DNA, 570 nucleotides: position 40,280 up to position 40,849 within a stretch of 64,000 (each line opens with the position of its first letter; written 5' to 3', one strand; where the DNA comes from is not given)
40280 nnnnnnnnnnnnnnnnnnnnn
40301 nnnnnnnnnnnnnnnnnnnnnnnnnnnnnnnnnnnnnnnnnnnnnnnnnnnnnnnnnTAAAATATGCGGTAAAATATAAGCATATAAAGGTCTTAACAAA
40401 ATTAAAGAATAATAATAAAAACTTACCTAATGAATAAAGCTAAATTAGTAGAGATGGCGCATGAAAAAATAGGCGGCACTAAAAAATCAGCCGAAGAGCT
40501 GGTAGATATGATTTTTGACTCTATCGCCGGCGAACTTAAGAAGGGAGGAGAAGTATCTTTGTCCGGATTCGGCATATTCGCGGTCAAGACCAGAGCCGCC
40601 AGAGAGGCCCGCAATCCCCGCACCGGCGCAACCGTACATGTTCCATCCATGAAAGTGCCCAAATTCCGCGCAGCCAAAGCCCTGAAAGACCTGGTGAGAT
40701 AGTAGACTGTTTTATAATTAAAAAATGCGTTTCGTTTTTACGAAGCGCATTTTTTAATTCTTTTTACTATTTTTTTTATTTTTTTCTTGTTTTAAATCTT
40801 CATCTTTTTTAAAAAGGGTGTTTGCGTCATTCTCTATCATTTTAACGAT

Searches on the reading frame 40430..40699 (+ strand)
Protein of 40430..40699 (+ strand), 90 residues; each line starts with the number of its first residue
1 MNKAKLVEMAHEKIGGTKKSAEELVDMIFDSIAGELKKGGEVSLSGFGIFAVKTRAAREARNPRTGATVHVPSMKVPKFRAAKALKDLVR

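Call 38: list_cluster_members(proteins=[L001:2189-2782:+, window:40430-40699:+, window:33143-34207:+, window:37547-37747:+, window:46598-46876:+, window:17305-17757:+])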
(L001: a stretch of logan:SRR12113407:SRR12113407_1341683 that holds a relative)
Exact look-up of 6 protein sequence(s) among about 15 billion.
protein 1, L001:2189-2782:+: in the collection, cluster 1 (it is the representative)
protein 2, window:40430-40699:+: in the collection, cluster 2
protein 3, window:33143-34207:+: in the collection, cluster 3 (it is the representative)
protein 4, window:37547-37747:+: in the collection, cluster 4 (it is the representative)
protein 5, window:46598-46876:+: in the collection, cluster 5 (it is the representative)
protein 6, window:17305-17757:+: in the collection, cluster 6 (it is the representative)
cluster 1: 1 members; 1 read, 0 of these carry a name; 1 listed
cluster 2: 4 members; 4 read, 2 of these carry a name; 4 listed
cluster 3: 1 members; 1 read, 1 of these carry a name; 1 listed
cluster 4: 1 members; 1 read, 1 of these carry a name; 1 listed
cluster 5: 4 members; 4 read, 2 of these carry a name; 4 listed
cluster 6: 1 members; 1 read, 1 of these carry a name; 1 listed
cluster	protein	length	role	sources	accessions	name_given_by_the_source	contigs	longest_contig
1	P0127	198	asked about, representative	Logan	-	-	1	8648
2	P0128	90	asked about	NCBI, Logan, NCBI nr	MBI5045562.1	MAG: HU family DNA-binding protein [Candidatus Niyogibacteria bacterium] | HU family DNA-binding protein [Candidatus Niyogibacteria bacterium]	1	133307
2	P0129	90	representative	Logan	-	-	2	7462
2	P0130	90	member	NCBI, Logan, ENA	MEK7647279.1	MAG: HU family DNA-binding protein [Patescibacteria group bacterium]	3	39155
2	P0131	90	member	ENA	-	-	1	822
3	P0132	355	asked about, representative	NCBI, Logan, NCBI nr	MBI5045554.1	MAG: hypothetical protein HZC14_00915 [Candidatus Niyogibacteria bacterium] | hypothetical protein [Candidatus Niyogibacteria bacterium]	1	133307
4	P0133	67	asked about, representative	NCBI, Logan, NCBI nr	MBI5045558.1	MAG: hypothetical protein HZC14_00935 [Candidatus Niyogibacteria bacterium] | hypothetical protein [Candidatus Niyogibacteria bacterium]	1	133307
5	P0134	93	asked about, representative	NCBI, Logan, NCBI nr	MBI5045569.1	MAG: 30S ribosomal protein S15 [Candidatus Niyogibacteria bacterium] | 30S ribosomal protein S15 [Candidatus Niyogibacteria bacterium]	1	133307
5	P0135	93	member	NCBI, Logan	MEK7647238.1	MAG: 30S ribosomal protein S15 [Patescibacteria group bacterium]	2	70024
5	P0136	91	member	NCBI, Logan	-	-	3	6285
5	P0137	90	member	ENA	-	-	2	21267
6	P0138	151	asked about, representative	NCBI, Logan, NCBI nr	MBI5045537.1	MAG: Hsp20/alpha crystallin family protein [Candidatus Niyogibacteria bacterium] | Hsp20/alpha crystallin family protein [Candidatus Niyogibacteria bacterium]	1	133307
